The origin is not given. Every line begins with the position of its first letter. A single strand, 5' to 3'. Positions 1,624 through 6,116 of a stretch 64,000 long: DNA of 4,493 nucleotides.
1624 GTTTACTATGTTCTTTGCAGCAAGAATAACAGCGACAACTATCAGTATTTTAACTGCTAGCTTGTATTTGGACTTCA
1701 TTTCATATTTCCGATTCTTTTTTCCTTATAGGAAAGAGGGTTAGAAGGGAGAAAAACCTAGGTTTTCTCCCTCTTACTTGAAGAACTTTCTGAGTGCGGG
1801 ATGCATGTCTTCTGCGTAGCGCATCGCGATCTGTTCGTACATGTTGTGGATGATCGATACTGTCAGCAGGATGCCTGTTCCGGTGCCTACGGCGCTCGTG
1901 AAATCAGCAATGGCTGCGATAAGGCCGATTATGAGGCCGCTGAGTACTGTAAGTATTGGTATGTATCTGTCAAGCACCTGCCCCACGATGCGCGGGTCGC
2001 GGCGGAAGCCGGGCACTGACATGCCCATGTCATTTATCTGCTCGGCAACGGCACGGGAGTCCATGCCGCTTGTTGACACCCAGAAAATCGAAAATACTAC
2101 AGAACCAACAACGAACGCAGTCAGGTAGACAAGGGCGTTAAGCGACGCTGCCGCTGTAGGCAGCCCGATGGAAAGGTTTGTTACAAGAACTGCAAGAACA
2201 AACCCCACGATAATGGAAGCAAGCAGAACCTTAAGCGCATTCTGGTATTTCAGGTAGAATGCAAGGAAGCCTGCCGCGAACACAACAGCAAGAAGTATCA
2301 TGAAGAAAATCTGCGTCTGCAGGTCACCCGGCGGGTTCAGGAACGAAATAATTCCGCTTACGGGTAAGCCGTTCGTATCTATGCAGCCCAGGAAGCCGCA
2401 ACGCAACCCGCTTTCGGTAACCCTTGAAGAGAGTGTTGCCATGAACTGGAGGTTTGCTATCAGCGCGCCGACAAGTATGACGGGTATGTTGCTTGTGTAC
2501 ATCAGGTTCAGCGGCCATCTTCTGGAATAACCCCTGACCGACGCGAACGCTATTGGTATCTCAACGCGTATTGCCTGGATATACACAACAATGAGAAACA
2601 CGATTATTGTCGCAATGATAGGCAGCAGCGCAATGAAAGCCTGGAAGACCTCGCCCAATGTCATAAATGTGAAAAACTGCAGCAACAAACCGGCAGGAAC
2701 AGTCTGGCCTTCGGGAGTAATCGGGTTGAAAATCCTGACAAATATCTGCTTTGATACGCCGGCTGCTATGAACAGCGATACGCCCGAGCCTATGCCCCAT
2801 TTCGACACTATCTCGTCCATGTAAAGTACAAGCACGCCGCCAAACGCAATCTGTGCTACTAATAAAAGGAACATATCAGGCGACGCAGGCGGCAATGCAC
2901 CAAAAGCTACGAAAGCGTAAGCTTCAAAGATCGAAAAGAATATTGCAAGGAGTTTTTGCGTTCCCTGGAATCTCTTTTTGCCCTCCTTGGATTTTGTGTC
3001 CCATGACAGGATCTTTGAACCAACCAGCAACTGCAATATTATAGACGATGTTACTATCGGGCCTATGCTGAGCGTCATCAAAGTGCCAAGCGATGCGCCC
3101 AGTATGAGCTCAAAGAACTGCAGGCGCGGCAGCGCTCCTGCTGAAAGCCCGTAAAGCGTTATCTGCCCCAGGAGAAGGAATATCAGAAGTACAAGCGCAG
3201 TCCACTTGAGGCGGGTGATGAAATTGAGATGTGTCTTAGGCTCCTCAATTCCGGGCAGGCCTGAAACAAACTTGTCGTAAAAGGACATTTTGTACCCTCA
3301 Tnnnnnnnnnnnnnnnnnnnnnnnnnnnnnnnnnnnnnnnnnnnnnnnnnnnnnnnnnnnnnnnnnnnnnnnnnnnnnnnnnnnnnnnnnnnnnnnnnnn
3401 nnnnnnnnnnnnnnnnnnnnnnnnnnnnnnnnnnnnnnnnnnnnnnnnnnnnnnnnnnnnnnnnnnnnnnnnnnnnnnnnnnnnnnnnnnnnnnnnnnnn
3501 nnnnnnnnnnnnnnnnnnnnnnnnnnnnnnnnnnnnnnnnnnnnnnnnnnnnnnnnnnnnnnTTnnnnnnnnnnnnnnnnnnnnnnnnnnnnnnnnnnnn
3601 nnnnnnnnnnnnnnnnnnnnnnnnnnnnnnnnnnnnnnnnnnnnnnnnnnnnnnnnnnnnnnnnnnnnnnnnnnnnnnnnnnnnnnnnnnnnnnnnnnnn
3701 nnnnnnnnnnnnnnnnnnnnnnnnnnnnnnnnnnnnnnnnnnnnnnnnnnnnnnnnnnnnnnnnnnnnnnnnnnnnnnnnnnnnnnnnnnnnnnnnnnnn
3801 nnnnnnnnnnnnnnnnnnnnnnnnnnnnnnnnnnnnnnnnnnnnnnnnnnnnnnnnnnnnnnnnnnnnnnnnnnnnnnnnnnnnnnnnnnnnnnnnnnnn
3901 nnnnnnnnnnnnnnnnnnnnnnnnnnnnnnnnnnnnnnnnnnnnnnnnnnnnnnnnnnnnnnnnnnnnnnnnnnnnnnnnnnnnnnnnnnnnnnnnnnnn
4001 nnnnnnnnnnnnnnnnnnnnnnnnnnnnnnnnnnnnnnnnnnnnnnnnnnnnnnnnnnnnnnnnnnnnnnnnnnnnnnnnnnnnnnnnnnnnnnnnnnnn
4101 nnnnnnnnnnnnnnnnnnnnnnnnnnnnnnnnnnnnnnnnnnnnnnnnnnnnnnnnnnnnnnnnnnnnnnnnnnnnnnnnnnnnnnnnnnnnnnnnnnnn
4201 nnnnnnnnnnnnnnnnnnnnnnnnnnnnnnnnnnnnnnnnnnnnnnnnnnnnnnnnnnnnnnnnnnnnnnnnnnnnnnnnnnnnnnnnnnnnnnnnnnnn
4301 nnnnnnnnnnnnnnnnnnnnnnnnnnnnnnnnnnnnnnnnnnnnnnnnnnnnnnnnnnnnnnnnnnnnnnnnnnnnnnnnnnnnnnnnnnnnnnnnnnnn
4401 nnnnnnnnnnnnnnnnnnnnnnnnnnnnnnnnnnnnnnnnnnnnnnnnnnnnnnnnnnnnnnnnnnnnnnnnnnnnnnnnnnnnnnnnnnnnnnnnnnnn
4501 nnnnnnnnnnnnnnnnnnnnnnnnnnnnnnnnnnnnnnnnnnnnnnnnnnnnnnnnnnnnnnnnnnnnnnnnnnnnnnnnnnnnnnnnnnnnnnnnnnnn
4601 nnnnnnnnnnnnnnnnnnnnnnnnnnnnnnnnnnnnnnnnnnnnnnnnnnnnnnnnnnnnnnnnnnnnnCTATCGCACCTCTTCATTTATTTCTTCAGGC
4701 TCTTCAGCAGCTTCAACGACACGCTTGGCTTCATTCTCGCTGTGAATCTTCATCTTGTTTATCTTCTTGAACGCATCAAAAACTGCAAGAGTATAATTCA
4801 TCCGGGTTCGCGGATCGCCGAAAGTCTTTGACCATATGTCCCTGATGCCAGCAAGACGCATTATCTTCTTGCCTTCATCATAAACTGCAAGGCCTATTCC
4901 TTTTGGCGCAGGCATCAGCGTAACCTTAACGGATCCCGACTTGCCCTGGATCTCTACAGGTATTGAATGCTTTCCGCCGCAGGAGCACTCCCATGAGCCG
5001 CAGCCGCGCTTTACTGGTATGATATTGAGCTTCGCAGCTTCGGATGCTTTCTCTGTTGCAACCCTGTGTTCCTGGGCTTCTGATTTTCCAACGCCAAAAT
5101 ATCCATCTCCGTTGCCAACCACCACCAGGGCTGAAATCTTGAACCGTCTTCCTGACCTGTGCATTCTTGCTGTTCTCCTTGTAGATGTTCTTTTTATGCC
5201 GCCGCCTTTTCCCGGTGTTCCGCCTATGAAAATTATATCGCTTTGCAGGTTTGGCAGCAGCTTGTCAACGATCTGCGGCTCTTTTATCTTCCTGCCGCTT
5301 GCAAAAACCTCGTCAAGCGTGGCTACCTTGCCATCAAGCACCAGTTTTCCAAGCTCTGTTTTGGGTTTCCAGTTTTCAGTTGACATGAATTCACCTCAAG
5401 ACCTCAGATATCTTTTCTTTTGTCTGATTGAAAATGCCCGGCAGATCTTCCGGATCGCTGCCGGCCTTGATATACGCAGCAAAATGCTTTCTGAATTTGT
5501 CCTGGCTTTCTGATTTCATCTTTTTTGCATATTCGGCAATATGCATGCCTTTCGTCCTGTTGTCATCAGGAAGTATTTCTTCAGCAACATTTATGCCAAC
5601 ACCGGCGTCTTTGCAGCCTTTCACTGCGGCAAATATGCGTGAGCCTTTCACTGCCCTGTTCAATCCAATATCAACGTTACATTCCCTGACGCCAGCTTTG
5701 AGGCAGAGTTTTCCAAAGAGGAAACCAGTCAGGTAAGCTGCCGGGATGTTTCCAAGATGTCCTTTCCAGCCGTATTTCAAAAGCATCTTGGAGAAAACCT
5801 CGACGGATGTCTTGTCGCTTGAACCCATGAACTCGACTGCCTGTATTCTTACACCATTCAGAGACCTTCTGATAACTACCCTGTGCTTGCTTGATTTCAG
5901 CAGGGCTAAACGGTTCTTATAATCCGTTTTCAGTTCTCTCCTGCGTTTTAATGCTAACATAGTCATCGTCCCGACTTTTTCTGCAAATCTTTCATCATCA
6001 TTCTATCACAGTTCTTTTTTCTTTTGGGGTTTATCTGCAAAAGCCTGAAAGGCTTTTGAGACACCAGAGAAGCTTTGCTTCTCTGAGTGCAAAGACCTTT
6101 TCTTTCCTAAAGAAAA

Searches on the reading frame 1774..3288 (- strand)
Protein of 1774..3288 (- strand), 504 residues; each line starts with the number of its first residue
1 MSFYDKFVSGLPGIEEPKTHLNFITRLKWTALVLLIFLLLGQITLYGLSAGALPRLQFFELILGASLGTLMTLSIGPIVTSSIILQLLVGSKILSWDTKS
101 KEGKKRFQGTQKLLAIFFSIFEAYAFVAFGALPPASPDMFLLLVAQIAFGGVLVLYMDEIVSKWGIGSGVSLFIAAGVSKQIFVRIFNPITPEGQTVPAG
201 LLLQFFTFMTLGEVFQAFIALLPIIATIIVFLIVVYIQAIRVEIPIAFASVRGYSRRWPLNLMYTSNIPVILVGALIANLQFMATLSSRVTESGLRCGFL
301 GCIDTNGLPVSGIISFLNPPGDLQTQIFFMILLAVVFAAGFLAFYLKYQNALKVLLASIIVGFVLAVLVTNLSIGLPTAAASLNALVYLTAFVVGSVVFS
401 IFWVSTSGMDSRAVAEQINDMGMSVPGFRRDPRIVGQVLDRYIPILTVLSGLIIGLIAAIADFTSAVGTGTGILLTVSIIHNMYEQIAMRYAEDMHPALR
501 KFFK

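Call 9: search_protein_families(library=pfam, proteins=[window:1774-3288:-], max_evalue=0.00001)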
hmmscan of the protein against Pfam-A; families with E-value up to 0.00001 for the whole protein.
window:1774-3288:- (504 aa): 1 family
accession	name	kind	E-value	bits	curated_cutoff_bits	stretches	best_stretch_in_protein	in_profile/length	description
PF00344.25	SecY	-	1.9e-62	211.8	32.2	1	69-484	1-306/306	SecY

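Call 18: list_cluster_members(proteins=[P0003, window:26972-28174:-, window:1774-3288:-, window:17751-18719:-, window:26062-26922:-, window:50630-53404:-, window:42600-45227:+, window:39376-41760:+, window:34406-36286:-, window:57507-59282:-])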
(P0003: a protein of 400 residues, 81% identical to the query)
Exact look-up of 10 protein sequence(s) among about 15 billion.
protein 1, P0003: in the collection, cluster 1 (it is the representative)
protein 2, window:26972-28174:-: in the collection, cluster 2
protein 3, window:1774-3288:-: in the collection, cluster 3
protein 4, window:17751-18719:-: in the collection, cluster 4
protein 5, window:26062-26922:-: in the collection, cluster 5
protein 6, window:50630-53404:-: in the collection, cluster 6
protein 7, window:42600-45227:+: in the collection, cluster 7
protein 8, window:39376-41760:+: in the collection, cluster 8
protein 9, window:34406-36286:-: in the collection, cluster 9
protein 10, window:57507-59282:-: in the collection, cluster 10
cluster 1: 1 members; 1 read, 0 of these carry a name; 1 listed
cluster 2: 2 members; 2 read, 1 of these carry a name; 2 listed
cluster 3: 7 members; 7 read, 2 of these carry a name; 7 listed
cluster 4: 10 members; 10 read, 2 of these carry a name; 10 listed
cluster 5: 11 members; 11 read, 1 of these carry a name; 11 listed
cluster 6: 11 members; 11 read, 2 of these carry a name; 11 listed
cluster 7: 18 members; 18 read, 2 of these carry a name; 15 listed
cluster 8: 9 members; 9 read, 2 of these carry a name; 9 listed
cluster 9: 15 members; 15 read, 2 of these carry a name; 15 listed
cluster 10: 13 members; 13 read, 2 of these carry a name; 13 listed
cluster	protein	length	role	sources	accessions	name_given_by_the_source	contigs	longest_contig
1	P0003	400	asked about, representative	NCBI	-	-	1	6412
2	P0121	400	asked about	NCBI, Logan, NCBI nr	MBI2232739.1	MAG: sigma 54-interacting transcriptional regulator [Candidatus Aenigmarchaeota archaeon] | sigma 54-interacting transcriptional regulator [Candidatus Aenigmarchaeota archaeon]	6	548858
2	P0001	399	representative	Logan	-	-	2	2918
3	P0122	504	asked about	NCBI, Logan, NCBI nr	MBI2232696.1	MAG: preprotein translocase subunit SecY [Candidatus Aenigmarchaeota archaeon] | preprotein translocase subunit SecY [Candidatus Aenigmarchaeota archaeon]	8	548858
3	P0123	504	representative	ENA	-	-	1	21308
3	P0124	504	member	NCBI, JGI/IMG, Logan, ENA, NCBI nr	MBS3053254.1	MAG: preprotein translocase subunit SecY [Candidatus Aenigmarchaeota archaeon] | preprotein translocase subunit SecY [Candidatus Aenigmarchaeota archaeon]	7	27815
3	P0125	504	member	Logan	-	-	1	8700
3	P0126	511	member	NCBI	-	-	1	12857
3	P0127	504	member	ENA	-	-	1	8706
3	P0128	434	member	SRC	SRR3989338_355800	-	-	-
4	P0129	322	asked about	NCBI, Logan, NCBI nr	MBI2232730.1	MAG: 50S ribosomal protein L3 [Candidatus Aenigmarchaeota archaeon] | 50S ribosomal protein L3 [Candidatus Aenigmarchaeota archaeon]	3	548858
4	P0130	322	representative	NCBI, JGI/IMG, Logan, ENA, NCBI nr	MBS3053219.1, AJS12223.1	MAG: 50S ribosomal protein L3 [Candidatus Aenigmarchaeota archaeon] | 50S ribosomal protein L3P [uncultured archaeon]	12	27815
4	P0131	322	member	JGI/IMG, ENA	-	-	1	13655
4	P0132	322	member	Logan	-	-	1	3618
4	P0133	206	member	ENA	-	-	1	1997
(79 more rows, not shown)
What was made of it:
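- Aenigmarchaeota on a 549-kb contig (call 18). Flanking genes on both sides are archaeal on a 549-kb contig (call 18).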

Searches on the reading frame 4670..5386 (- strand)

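Call 9: search_protein_families(library=pfam, proteins=[window:4670-5386:-], max_evalue=0.00001)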
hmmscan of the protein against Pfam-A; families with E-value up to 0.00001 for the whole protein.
window:4670-5386:- (238 aa): 2 families
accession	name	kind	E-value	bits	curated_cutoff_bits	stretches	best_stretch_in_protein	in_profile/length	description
PF00333.26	Ribosomal_S5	-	3.1e-19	69.2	27.1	1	69-126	8-65/65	Ribosomal protein S5, N-terminal domain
PF03719.21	Ribosomal_S5_C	-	1.6e-18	66.4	21.5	1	148-213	1-65/71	Ribosomal protein S5, C-terminal domain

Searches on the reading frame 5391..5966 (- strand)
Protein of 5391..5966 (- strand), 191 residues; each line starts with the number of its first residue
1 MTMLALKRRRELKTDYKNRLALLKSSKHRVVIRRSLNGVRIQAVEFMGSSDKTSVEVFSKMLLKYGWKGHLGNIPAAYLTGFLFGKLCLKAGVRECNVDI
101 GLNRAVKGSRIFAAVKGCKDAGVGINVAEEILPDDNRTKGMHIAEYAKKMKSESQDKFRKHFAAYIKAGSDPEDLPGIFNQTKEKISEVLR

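Call 9: search_protein_families(library=pfam, proteins=[window:5391-5966:-], max_evalue=0.00001)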
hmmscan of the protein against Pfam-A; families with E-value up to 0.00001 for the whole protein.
window:5391-5966:- (191 aa): 1 family
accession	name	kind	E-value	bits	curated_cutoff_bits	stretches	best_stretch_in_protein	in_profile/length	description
PF17144.9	Ribosomal_L5e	-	8.3e-20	71.9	27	2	6-90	7-98/163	Ribosomal large subunit proteins 60S L5, and 50S L18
